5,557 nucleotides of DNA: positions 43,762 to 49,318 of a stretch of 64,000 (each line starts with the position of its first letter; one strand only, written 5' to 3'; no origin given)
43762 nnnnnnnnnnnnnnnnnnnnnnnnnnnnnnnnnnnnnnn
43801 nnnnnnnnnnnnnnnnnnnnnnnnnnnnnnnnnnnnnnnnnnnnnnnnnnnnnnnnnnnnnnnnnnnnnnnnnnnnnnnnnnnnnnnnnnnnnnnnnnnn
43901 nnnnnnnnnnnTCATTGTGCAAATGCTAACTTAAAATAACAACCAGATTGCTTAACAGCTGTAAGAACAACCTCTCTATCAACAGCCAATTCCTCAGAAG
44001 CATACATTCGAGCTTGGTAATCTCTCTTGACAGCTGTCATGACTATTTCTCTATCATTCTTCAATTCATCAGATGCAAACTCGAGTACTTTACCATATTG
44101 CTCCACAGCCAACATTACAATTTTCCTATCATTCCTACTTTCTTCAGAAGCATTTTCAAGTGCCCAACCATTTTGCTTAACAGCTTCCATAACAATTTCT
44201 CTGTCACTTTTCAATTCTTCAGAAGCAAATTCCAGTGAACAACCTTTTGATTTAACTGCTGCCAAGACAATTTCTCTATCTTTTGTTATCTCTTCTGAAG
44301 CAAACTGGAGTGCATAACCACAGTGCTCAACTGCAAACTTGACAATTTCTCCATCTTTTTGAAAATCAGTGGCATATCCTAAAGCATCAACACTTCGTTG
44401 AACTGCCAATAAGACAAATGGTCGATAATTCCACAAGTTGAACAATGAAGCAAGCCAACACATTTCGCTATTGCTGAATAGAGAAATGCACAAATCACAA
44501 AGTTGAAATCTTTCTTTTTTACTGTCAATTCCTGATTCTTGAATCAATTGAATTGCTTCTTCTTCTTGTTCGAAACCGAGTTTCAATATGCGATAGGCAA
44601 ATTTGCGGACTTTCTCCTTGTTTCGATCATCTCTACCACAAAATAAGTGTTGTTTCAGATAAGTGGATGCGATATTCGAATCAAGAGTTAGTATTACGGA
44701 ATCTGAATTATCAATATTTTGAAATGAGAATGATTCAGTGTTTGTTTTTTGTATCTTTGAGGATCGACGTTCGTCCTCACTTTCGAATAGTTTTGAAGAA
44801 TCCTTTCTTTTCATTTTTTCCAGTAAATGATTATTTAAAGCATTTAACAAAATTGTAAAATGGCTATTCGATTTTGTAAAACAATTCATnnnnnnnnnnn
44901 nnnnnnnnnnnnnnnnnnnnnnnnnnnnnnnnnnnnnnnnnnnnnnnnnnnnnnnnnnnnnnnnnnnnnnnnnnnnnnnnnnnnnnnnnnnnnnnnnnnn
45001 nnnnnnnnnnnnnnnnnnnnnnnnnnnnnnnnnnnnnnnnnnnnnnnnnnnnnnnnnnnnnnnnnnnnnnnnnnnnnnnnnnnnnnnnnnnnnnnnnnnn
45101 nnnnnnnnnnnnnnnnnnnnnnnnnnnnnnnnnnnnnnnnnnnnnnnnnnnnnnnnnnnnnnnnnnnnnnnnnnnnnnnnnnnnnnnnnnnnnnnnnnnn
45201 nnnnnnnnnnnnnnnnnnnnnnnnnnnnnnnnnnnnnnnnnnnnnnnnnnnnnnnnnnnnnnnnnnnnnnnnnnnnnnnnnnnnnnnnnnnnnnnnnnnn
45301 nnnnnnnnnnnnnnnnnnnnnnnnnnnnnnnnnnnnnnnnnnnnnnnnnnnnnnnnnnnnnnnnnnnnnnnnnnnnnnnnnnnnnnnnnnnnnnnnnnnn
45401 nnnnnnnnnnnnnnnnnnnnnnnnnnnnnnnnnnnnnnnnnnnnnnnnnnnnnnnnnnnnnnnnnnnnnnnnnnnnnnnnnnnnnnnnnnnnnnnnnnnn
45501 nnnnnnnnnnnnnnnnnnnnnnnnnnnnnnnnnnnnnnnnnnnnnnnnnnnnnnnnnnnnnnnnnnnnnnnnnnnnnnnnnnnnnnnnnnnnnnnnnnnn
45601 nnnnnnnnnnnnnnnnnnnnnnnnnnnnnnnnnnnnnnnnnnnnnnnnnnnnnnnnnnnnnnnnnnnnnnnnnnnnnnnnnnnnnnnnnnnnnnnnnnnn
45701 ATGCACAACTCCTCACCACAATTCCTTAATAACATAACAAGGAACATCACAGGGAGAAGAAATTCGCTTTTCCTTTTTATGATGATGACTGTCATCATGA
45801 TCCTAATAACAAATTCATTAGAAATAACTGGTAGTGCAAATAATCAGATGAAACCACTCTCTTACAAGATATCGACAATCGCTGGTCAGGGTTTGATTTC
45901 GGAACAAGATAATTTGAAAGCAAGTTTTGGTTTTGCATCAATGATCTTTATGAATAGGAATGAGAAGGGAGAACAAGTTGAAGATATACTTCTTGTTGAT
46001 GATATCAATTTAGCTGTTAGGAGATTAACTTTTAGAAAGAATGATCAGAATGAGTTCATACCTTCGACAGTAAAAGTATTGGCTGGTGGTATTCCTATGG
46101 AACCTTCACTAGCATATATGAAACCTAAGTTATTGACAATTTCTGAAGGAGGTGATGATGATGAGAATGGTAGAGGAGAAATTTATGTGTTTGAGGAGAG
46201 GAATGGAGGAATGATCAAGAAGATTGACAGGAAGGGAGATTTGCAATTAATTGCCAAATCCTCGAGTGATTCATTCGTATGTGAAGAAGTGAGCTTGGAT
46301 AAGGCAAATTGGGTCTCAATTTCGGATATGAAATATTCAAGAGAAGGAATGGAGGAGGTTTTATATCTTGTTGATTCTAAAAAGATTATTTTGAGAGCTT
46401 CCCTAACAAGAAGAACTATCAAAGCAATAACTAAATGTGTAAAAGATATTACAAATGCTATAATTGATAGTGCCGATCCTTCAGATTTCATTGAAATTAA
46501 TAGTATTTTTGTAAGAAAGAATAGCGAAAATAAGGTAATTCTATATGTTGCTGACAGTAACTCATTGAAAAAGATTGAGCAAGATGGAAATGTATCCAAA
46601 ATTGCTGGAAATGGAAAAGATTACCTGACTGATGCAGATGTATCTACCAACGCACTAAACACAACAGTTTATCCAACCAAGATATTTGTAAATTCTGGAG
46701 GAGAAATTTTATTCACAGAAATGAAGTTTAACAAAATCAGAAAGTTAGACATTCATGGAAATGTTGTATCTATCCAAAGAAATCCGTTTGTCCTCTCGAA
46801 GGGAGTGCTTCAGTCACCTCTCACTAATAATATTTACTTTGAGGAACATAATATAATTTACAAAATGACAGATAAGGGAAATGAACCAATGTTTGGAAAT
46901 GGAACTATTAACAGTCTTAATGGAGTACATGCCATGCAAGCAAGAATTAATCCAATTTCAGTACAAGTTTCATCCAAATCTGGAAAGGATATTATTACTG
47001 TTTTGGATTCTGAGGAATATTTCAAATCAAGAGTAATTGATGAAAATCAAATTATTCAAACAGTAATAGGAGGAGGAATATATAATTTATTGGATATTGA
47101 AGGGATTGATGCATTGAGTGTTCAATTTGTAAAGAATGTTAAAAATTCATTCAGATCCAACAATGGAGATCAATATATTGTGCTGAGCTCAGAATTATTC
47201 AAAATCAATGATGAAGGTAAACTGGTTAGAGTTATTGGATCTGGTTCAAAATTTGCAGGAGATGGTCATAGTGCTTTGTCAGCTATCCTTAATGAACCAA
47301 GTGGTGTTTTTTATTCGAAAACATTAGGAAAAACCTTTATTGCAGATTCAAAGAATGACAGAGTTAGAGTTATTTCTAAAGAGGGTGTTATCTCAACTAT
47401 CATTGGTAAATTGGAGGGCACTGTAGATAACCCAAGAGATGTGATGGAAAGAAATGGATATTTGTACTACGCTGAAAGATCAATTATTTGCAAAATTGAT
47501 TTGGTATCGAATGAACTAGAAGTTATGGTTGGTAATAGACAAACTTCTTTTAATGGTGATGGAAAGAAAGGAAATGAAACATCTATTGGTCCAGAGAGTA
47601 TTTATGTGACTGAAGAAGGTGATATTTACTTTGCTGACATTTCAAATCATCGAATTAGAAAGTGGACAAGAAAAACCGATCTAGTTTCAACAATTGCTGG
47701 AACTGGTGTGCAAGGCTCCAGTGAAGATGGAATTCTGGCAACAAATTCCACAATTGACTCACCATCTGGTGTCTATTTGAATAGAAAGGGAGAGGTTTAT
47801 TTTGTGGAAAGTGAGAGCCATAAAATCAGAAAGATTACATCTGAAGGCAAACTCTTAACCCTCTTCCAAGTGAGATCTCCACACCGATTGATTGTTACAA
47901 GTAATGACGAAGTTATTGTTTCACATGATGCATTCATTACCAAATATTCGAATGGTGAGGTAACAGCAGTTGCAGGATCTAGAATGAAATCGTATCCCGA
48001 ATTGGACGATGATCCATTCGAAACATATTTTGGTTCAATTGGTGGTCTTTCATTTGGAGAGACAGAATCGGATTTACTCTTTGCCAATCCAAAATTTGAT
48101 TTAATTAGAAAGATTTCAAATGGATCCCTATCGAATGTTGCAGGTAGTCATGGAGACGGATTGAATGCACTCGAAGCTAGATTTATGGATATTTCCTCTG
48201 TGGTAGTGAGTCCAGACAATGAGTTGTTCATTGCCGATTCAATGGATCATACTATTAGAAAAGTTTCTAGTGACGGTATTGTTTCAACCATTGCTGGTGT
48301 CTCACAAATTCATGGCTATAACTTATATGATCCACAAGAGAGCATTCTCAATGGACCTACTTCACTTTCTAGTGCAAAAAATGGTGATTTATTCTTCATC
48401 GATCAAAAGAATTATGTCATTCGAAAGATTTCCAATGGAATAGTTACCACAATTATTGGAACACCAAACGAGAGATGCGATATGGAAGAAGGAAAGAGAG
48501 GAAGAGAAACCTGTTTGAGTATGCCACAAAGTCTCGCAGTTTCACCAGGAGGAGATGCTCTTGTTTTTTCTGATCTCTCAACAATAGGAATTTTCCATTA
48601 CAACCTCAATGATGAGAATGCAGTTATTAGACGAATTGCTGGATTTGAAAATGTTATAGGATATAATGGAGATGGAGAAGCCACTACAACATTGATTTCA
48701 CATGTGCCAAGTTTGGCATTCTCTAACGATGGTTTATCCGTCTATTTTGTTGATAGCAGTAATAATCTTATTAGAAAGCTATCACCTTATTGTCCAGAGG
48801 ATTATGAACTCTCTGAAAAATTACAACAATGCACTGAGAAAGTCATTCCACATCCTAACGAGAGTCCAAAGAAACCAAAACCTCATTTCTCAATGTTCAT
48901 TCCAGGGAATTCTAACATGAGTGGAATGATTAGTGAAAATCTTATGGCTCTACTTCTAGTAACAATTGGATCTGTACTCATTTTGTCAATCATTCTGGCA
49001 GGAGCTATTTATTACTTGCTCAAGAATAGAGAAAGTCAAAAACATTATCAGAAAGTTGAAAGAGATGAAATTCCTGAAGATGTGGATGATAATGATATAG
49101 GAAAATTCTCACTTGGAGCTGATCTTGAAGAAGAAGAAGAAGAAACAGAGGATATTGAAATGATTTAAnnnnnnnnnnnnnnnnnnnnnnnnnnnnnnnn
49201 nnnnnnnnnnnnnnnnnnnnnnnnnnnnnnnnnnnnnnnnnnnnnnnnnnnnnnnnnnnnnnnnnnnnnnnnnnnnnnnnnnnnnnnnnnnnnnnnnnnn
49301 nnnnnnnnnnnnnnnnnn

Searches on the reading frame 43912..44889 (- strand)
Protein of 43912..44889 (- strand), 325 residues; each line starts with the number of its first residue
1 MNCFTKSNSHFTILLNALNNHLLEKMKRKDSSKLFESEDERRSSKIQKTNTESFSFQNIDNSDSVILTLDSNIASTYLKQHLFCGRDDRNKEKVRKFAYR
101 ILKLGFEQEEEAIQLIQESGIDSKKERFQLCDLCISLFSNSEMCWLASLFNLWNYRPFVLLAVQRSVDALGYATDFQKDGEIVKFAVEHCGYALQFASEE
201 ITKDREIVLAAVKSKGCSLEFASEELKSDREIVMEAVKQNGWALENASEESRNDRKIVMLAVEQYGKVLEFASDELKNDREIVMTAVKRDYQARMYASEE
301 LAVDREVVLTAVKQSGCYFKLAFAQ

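Call 3: search_protein_families(library=pfam, proteins=[window:43912-44889:-], max_evalue=0.1)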
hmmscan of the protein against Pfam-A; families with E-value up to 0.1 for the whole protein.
window:43912-44889:- (325 aa): 3 families
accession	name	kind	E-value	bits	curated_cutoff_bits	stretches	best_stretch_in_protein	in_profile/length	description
PF13475.11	DUF4116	-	1.6e-72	239.2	24.9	4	204-250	1-47/49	Domain of unknown function (DUF4116)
PF07892.16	DUF1667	-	0.0023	18.4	27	0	195-232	5-40/82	Protein of unknown function (DUF1667)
PF18450.7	zf_C2H2_6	-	0.025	14.9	39.2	0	217-232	8-23/28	Zinc Finger domain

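Call 23: list_cluster_members(proteins=[window:43912-44889:-, window:45701-49168:+, window:35575-38601:+, window:29313-31856:+, window:23937-25595:+, window:13967-16102:-, window:53851-55164:+, window:41472-42146:-, window:12963-13814:+, window:11275-12090:+])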
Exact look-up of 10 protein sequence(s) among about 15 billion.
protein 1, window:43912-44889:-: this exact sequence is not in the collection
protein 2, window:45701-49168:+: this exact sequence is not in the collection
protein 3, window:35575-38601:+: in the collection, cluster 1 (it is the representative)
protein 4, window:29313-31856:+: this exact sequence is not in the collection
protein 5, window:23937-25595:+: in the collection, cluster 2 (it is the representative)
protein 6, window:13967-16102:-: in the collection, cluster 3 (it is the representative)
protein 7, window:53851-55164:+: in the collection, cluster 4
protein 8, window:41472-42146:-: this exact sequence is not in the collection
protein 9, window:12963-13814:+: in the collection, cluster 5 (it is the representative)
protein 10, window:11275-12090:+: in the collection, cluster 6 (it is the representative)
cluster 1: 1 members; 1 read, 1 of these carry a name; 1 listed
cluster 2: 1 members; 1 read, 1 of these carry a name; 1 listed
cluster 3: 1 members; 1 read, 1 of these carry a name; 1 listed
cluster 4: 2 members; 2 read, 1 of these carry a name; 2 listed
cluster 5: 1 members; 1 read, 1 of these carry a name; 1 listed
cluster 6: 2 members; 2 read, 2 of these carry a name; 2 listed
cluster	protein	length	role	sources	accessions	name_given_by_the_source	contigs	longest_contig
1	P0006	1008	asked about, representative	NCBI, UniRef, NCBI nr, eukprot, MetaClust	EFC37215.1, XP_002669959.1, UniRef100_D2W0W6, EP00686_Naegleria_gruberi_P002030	predicted protein [Naegleria gruberi] | Small ribosomal subunit protein mS29 n=1 Tax=Naegleria gruberi TaxID=5762 ... | uncharacterized protein NAEGRDRAFT_59789 [Naegleria gruberi]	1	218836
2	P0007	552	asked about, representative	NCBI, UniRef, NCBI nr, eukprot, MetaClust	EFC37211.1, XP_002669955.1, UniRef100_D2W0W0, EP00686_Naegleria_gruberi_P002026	predicted protein [Naegleria gruberi] | Predicted protein n=1 Tax=Naegleria gruberi TaxID=5762 RepID=D2W0W0_NAEGR | uncharacterized protein NAEGRDRAFT_81963 [Naegleria gruberi]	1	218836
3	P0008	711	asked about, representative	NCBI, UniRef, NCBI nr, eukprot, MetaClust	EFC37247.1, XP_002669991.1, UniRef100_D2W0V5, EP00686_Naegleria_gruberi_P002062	predicted protein [Naegleria gruberi] | Predicted protein n=1 Tax=Naegleria gruberi TaxID=5762 RepID=D2W0V5_NAEGR | uncharacterized protein NAEGRDRAFT_53821 [Naegleria gruberi]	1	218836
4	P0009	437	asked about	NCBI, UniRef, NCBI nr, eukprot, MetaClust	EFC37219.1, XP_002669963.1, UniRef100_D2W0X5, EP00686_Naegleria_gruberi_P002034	predicted protein [Naegleria gruberi] | Predicted protein n=1 Tax=Naegleria gruberi TaxID=5762 RepID=D2W0X5_NAEGR | uncharacterized protein NAEGRDRAFT_53838 [Naegleria gruberi]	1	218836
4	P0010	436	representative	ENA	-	-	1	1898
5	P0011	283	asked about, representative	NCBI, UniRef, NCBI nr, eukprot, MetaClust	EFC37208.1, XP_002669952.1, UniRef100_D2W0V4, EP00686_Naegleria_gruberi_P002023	predicted protein [Naegleria gruberi] | Predicted protein n=1 Tax=Naegleria gruberi TaxID=5762 RepID=D2W0V4_NAEGR | uncharacterized protein NAEGRDRAFT_53820 [Naegleria gruberi]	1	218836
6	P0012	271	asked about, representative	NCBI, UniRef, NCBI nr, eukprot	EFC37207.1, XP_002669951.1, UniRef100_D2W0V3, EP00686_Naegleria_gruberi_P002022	predicted protein [Naegleria gruberi] | Predicted protein n=1 Tax=Naegleria gruberi TaxID=5762 RepID=D2W0V3_NAEGR | uncharacterized protein NAEGRDRAFT_74992 [Naegleria gruberi]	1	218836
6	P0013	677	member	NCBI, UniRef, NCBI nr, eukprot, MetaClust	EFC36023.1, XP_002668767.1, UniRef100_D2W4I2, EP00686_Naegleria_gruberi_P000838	predicted protein [Naegleria gruberi] | Predicted protein n=1 Tax=Naegleria gruberi TaxID=5762 RepID=D2W4I2_NAEGR | uncharacterized protein NAEGRDRAFT_54620 [Naegleria gruberi]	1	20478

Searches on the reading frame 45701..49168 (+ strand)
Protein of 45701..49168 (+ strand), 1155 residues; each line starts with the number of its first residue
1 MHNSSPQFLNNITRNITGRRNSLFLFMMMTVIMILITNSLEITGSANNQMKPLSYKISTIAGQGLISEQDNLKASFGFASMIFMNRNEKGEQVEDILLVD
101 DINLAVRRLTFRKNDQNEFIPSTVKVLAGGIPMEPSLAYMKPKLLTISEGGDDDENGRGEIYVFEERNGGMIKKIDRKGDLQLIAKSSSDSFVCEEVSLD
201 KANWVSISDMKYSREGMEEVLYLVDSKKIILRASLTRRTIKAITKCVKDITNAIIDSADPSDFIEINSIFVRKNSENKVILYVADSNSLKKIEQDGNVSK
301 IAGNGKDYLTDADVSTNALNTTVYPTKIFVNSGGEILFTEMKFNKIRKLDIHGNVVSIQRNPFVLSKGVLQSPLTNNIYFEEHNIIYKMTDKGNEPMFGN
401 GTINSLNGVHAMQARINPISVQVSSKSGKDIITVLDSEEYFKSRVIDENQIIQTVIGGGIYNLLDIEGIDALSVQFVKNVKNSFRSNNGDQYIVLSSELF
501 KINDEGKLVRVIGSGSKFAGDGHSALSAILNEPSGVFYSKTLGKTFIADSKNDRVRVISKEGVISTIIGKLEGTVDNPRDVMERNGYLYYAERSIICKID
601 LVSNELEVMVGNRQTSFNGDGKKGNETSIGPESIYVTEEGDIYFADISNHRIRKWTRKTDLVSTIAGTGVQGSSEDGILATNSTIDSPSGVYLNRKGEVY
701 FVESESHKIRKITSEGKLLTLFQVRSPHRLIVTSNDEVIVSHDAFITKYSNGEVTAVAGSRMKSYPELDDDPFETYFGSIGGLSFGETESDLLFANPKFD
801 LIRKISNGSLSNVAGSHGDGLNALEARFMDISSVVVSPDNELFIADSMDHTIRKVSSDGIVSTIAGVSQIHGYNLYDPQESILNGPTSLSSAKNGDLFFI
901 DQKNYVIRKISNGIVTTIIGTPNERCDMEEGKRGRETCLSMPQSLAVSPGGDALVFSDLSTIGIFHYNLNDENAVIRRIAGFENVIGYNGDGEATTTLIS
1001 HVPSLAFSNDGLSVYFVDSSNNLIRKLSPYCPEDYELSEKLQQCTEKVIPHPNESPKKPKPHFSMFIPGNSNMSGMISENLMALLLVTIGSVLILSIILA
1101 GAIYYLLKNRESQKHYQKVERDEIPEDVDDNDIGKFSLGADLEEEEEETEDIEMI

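Call 16: find_encoding_contigs(protein=window:45701-49168:+, flank=1000, max_places=2)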
Protein window:45701-49168:+ (1155 aa): no gene with exactly this product is on record in the collection.
